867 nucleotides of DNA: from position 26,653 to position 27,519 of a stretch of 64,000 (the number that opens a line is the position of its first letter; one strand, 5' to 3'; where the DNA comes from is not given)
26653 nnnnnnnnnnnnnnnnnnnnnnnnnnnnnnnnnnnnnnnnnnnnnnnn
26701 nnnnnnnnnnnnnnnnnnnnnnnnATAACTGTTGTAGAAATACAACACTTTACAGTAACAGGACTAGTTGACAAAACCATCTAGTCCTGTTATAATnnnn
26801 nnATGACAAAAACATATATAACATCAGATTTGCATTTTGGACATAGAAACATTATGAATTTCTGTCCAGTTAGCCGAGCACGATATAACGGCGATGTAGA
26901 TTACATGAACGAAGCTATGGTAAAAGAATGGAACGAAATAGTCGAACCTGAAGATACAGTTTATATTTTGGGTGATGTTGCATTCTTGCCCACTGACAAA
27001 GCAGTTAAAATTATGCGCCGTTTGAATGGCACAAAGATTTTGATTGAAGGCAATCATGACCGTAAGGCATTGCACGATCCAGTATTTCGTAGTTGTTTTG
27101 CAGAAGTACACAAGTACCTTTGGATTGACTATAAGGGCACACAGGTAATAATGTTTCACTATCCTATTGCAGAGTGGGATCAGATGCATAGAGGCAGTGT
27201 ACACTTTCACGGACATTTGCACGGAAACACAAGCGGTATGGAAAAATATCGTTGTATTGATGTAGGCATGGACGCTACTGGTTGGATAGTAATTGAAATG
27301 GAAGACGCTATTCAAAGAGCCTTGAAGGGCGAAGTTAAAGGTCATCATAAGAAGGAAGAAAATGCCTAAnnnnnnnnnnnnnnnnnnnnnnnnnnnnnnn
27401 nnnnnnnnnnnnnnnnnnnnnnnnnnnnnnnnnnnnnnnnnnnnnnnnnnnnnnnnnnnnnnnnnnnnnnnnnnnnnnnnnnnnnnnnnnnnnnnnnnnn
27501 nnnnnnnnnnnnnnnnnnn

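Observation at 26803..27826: Split nucleic-acid end-healing system: calcineurin-like phosphoesterase followed by T4 Pnk-like 5'-kinase, preceded by an AAA ATPase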

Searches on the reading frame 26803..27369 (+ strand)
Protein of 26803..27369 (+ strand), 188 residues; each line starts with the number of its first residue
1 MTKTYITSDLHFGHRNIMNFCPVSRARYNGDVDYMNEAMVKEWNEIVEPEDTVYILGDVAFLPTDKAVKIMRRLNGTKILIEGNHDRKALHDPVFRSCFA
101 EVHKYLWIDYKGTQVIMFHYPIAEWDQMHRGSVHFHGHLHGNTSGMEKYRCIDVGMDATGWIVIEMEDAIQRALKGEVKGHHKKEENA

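Call 3: search_protein_families(library=pfam, proteins=[window:26803-27369:+], max_evalue=0.1)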
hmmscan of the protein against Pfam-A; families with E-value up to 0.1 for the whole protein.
window:26803-27369:+ (188 aa): 0 families

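Call 4: search_protein_families(library=phrogs, proteins=[window:26803-27369:+], max_evalue=0.001)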
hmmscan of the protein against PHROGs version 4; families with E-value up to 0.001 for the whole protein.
window:26803-27369:+ (188 aa): 1 family
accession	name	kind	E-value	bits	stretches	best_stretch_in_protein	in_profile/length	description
phrog_547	-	other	4.4e-54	184.2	1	1-183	28-209/245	phosphoesterase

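Call 8: search_dna_similar(query=window:26803-27369:+, collection=phages, mode=protein, max_rows=30, max_evalue=0.001)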
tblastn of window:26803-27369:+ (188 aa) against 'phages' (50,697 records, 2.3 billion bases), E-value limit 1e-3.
Records with a match: 1818; places in all: 1854; records where one place covers at least 80% of the query: 1725.
Best place of each record, by identity: <60% 1818.
By first word of the organism name: Vibrio 442; Escherichia 286; Pseudomonas 189; Staphylococcus 120; Acinetobacter 78; Enterococcus 76; Mycobacterium 65; Bacillus 57; Listeria 56; Klebsiella 40; and 67 more.
By host as written in the record: - 442; Escherichia coli 103; Pseudomonas aeruginosa 52; Listeria monocytogenes 45; Staphylococcus aureus 39; Mycobacterium smegmatis mc2 155 39; Vibrio harveyi BAA-1116 36; Escherichia coli K-12 MG1655 30; and 418 more.
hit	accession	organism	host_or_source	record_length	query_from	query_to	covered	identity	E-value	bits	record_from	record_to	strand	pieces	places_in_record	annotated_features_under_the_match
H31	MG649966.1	Vibrio phage Ceto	Vibrio harveyi BAA-1116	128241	5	174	90%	42.9%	2e-34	133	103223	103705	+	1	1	hypothetical protein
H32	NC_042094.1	Vibrio phage Ceto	Vibrio harveyi BAA-1116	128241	5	174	90%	42.9%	2e-34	133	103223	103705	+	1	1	phosphoesterase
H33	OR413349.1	Vibrio phage pv27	Vibrio parahaemolyticus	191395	5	162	84%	45.3%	4e-35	135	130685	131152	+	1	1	phosphoesterase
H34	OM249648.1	Vibrio phage phiKT1024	Vibrio sp.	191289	5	162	84%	45.3%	8e-35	134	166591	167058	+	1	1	putative calcineurin-like phosphoesterase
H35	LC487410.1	Vibrio phage KIT04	Vibrio parahaemolyticus ATCC 17802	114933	5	174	90%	41.8%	2e-33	130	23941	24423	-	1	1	hypothetical protein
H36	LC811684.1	Vibrio phage VF16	Vibrio parahaemolyticus NBRC 12711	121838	5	174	90%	41.8%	1e-32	128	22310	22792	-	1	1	phosphoesterase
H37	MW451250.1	Vibrio phage phiTY18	Vibrio parahaemolyticus TY18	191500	5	162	84%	44.7%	2e-34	133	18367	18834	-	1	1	record has no annotation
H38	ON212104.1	Vibrio phage VnaP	Vibrio natriegens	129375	5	174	90%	41.2%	9e-34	131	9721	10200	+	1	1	calcineurin-like phosphoesterase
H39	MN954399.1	Vibrio phage VPT02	Vibrio parahaemolyticus ATCC 33844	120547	5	174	90%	41.2%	3e-33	129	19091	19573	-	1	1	phosphohydrolase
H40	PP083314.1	Vibrio phage VB_VaC_SRILMA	Vibrio alginolyticus CECT 521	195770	5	162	84%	44.0%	4e-34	132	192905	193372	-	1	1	phosphoesterase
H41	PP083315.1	Vibrio phage VB_VaC_TDDLMA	Vibrio alginolyticus CECT 521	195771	5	162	84%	44.0%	4e-34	132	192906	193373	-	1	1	phosphoesterase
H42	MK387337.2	Vibrio phage Va1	Vibrio alginolyticus NBRC 15630 = ATCC ...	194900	5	162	84%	44.0%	5e-34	132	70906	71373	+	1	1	hypothetical protein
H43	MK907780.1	Vibrio phage Pontus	Vibrio harveyi BAA-1116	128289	5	174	90%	40.7%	6e-32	126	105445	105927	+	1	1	hypothetical protein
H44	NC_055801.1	Vibrio phage Pontus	Vibrio harveyi BAA-1116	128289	5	174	90%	40.7%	6e-32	126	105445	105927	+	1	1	phosphoesterase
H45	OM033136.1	Aeromonas phage phiA047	Aeromonas sp.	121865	3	167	88%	41.8%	2e-31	124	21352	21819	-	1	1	hypothetical protein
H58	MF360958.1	Salicola phage SCTP-2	Salicola sp. PV4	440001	1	163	87%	41.6%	3e-31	124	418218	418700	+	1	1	517: hypothetical protein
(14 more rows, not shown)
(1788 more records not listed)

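Call 12: search_solved_structures(query=window:26803-27369:+, max_evalue=1, show_alignments=3)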
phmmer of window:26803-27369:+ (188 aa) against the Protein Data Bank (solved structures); distinct sequences matched with E-value up to 1: 3.
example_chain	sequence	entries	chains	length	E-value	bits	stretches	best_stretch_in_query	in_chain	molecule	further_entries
1xm7_A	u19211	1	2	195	1e-13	54.9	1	4-124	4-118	hypothetical protein aq_1665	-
2zo9_B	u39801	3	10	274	0.087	15.9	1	31-91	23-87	Phosphohydrolase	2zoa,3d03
2dxl_A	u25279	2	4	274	0.089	15.9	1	31-91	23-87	Phosphohydrolase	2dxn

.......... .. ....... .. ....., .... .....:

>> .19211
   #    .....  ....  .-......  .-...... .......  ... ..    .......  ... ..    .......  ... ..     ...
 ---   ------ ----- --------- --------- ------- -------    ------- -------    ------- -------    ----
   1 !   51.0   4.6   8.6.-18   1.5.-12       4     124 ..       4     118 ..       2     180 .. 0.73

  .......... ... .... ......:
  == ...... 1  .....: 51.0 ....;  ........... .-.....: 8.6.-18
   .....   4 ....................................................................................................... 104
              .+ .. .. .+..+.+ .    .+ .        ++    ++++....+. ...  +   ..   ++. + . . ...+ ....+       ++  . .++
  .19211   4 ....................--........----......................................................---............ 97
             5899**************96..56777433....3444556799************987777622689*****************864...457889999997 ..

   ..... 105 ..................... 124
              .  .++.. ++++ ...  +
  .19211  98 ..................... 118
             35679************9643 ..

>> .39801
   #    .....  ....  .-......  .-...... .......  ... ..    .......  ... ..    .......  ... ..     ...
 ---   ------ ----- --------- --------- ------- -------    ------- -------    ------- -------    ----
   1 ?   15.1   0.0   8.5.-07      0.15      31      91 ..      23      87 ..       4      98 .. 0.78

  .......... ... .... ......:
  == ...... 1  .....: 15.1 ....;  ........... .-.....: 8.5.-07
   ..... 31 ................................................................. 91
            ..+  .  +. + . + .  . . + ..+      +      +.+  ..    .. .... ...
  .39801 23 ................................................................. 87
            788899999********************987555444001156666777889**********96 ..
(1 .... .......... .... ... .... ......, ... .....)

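Call 42: search_solved_structures(query=A2, max_evalue=1, show_alignments=0)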
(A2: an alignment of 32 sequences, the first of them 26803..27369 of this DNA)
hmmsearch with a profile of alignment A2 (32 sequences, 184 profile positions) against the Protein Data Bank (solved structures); distinct sequences matched with E-value up to 1: 4.
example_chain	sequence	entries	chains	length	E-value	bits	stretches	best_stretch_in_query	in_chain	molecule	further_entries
1xm7_A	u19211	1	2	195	3.6e-23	85.6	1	4-158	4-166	hypothetical protein aq_1665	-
2dxl_A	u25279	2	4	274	0.024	17.7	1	8-90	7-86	Phosphohydrolase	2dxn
2zo9_B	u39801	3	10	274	0.024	17.7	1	8-90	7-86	Phosphohydrolase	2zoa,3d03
6unc_A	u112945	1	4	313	0.41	13.7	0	48-125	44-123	Metallophos domain-containing protein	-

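Call 44: find_homologous_proteins(query=window:26803-27369:+, max_evalue=0.00001)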
Query window:26803-27369:+ (188 aa): 1585 proteins with E <= 0.00001 among 1614 candidates; the best 120 are listed.
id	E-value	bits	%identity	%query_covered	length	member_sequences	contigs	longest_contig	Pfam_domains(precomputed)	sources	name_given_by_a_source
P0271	8.4e-116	403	88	100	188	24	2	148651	-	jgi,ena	-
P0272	1.5e-108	379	88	97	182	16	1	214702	-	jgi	jgi:calcineurin-like phosphoesterase family protein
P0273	1.1e-104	366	85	96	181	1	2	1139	PF00149.34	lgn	-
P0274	9.5e-103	360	84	96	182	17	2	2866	-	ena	-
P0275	3.2e-101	355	83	96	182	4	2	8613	-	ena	-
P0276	4.8e-101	355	83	96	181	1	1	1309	-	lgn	-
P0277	4.6e-100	351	82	96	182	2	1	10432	-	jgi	jgi:calcineurin-like phosphoesterase family protein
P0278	5.7e-100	351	81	96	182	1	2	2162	-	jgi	jgi:calcineurin-like phosphoesterase family protein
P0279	7.1e-100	351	81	96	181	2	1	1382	PF12850.13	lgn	-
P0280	8.6e-100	350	82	97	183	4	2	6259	-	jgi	jgi:calcineurin-like phosphoesterase family protein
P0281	1.3e-99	350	76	98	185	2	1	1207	PF12850.13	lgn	-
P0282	1.5e-99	350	82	96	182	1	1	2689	PF00149.34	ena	-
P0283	3.3e-99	349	81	96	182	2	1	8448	-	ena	-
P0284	4.5e-99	348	79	97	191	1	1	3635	PF00149.34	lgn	-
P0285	5.8e-99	348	77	97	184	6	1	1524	PF12850.13,PF00149.34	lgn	-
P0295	6.6e-97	341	78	96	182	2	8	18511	PF00149.34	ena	-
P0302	7.4e-96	338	76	97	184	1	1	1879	PF12850.13,PF00149.34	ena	-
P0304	2.1e-95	336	76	96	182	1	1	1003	PF00149.34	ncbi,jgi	jgi:calcineurin-like phosphoesterase family protein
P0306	2.4e-95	336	79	95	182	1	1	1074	PF00149.34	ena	-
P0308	3.6e-95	335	75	97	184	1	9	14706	PF12850.13,PF00149.34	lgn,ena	-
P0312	6.3e-95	335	75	97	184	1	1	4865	PF12850.13,PF00149.34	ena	-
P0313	6.5e-95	335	75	97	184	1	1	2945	PF12850.13,PF00149.34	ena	-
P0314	8.2e-95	334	80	96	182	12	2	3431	PF00149.34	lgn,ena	-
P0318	1.2e-94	334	75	97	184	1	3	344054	PF12850.13,PF00149.34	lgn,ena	-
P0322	2.1e-94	333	76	96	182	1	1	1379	PF12850.13,PF00149.34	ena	-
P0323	2.9e-94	332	74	97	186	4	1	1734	PF00149.34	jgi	jgi:calcineurin-like phosphoesterase family protein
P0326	4.3e-94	332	76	96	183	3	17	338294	PF00149.34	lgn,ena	-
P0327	5.2e-94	332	73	98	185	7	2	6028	PF00149.34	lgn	-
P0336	1.9e-93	330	78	95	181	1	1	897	PF00149.34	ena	-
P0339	2.3e-93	329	74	97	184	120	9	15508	PF12850.13,PF00149.34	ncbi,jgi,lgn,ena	jgi:calcineurin-like phosphoesterase family protein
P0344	3.6e-93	329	79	95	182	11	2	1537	PF00149.34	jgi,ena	jgi:calcineurin-like phosphoesterase family protein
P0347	6.9e-93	328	76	96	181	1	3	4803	PF00149.34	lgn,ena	-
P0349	8.6e-93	328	76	96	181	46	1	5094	PF00149.34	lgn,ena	-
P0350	8.9e-93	328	72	98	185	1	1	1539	PF12850.13,PF00149.34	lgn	-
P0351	1.0e-92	327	76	96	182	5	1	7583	PF00149.34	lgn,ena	-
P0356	1.8e-92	327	76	96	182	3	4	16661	PF00149.34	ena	-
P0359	3.8e-92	326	74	96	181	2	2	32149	PF00149.34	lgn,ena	-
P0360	4.3e-92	325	77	96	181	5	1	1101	PF00149.34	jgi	-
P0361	5.0e-92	325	74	96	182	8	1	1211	PF00149.34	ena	-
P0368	7.6e-92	325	74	96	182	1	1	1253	PF00149.34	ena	-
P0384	4.2e-91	322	74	96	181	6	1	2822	PF00149.34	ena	-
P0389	5.7e-91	322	71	98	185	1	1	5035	PF00149.34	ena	-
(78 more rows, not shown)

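Call 59: predict_structure(alignment_id=A3)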
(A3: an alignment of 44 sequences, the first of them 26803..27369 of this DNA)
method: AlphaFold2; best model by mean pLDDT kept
length: 188 residues; sequences in the alignment: 44
mean_pLDDT: 89.5   pTM: 0.87
mean pLDDT of the five models: 89.5, 88.6, 87.3, 86.7, 85.8
residues with pLDDT >= 90: 130; 70-90: 42; 50-70: 12; < 50: 4
segments of 3 or more residues with pLDDT < 50: none
pLDDT, mean of each block of 10 residues (from residue 1): 93 88 87 96 98 96 95 98 89 97 95 93 63 90 85 92 98 89 51
secondary structure, 60 per line:
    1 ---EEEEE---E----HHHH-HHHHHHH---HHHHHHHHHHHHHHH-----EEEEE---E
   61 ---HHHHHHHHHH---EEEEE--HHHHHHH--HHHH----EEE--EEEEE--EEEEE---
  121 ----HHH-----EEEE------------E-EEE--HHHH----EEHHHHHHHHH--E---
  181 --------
elements in order: E4-8 H17-20 H22-28 H32-46 E52-56 H64-73 E77-81 H84-90 H93-96 E101-103 E106-110 E113-117 E133-136 E151-153 H156-159 H166-174

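Call 93: get_annotated_region(hit=H32, flank=3500)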
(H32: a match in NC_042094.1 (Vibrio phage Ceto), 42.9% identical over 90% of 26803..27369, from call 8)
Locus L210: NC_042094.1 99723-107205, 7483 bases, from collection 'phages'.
description: Vibrio phage Ceto, complete genome.
organism: Vibrio phage Ceto (NCBI taxid 2570300)
taxonomy: Viruses; Duplodnaviria; Heunggongvirae; Uroviricota; Caudoviricetes; Demerecviridae; Ermolyevavirinae; Cetovirus; Cetovirus ceto
host: Vibrio harveyi BAA-1116; source: Chesapeake Bay Oyster; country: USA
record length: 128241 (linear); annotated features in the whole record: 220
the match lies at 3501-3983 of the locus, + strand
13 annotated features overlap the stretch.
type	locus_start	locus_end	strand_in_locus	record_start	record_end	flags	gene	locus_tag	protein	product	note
CDS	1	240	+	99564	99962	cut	-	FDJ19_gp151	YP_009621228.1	hypothetical protein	gp165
CDS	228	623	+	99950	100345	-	-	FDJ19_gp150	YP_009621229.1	hypothetical protein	gp166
CDS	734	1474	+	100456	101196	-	-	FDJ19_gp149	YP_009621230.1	NinI-like serine-threonine phosphatase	gp167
CDS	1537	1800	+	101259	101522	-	-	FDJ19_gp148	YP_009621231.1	hypothetical protein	gp168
CDS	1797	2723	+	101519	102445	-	-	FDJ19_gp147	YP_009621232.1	putative RNA ligase/tail attachment protein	gp169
CDS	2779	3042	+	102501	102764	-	-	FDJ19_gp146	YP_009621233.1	hypothetical protein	gp170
CDS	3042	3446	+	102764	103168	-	-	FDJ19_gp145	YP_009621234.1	ATPase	gp171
CDS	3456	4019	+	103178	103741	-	-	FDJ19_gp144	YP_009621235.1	phosphoesterase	gp172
CDS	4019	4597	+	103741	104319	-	-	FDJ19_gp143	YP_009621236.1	hypothetical protein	gp173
CDS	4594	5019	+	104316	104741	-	-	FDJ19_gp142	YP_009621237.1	antimicrobial peptide resistance and lipid A acylation protein PagP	gp174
CDS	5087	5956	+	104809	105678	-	-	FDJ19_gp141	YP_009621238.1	ribose-phosphate pyrophosphokinase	gp175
CDS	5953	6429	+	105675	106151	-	-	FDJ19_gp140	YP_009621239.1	hypothetical protein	gp176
CDS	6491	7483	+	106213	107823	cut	-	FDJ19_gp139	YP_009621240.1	nicotinamide phosphoribosyl transferase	gp177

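Call 94: get_annotated_region(hit=H33, flank=3500)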
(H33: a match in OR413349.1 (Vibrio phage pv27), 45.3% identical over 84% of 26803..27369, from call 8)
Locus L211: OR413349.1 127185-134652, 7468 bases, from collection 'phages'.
description: Vibrio phage pv27, complete genome.
organism: Vibrio phage pv27 (NCBI taxid 3074848)
taxonomy: Viruses; Duplodnaviria; Heunggongvirae; Uroviricota; Caudoviricetes
host: Vibrio parahaemolyticus; source: shirmp pond water and mud; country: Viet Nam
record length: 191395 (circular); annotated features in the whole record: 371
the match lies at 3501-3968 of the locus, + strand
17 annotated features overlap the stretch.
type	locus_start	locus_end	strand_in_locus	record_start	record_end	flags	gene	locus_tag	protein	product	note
CDS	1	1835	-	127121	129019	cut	-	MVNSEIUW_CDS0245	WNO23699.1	terminase large subunit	-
CDS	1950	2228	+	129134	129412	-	-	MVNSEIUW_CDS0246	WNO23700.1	hypothetical protein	-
CDS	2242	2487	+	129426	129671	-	-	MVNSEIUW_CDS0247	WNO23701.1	hypothetical protein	-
CDS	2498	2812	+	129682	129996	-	-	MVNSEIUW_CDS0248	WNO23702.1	hypothetical protein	-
CDS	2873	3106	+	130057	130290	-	-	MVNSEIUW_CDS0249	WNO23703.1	hypothetical protein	-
CDS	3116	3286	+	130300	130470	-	-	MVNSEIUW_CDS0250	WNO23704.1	hypothetical protein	-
CDS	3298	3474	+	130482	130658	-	-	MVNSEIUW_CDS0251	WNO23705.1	hypothetical protein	-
CDS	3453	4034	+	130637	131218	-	-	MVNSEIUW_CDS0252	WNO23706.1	phosphoesterase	-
CDS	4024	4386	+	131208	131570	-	-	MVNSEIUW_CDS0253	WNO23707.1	hypothetical protein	-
CDS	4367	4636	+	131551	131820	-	-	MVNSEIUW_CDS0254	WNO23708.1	hypothetical protein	-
CDS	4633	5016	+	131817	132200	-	-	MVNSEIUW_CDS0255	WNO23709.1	hypothetical protein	-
CDS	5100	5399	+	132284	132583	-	-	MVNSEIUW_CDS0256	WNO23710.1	hypothetical protein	-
CDS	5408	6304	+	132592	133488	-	-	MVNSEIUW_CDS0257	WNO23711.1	RNA ligase and tail fiber protein attachment catalyst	-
CDS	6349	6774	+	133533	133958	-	-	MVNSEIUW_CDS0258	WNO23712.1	hypothetical protein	-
CDS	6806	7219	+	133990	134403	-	-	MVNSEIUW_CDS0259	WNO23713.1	ATPase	-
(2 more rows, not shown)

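Call 95: get_annotated_region(hit=H58, flank=3500)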
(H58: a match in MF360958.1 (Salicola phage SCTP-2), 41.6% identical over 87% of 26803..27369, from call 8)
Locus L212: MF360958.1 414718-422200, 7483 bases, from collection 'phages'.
description: Salicola phage SCTP-2, complete genome.
organism: Salicola phage SCTP-2 (NCBI taxid 2015814)
taxonomy: Viruses; Duplodnaviria; Heunggongvirae; Uroviricota; Caudoviricetes
host: Salicola sp. PV4; source: solar saltern; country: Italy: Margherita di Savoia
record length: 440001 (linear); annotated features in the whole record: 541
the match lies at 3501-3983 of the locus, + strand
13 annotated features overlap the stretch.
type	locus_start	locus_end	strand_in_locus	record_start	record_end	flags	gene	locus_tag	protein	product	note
CDS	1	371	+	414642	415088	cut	511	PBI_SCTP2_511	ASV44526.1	hypothetical protein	-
CDS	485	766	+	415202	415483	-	512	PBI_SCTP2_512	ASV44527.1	hypothetical protein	-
CDS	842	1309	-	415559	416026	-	513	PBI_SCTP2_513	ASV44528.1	hypothetical protein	-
CDS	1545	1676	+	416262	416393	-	514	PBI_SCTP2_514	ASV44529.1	hypothetical protein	-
CDS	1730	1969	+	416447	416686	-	515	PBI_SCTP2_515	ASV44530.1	hypothetical protein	-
CDS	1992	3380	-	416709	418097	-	516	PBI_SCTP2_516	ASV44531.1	hypothetical protein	-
CDS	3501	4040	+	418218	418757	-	517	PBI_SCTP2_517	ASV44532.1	hypothetical protein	-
CDS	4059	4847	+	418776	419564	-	518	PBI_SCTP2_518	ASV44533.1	hypothetical protein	-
CDS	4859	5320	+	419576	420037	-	519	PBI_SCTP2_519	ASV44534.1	hypothetical protein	-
CDS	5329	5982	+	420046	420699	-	520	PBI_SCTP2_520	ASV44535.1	hypothetical protein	-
CDS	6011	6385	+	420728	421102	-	521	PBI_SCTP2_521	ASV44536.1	hypothetical protein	-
CDS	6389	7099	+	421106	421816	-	522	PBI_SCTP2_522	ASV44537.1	hypothetical protein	-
CDS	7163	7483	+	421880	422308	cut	523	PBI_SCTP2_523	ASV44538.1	hypothetical protein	-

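Call 97: search_protein_families(library=ncbifam, proteins=[window:26803-27369:+], max_evalue=0.01)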
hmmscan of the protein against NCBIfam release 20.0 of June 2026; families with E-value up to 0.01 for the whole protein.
window:26803-27369:+ (188 aa): 1 family
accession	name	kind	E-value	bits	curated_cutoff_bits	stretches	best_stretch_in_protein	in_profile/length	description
TIGR04123.1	P_estr_lig_assc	hypoth_equivalog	0.0012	18.3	150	1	5-143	24-154/207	ligase-associated DNA damage response endonuclease PdeM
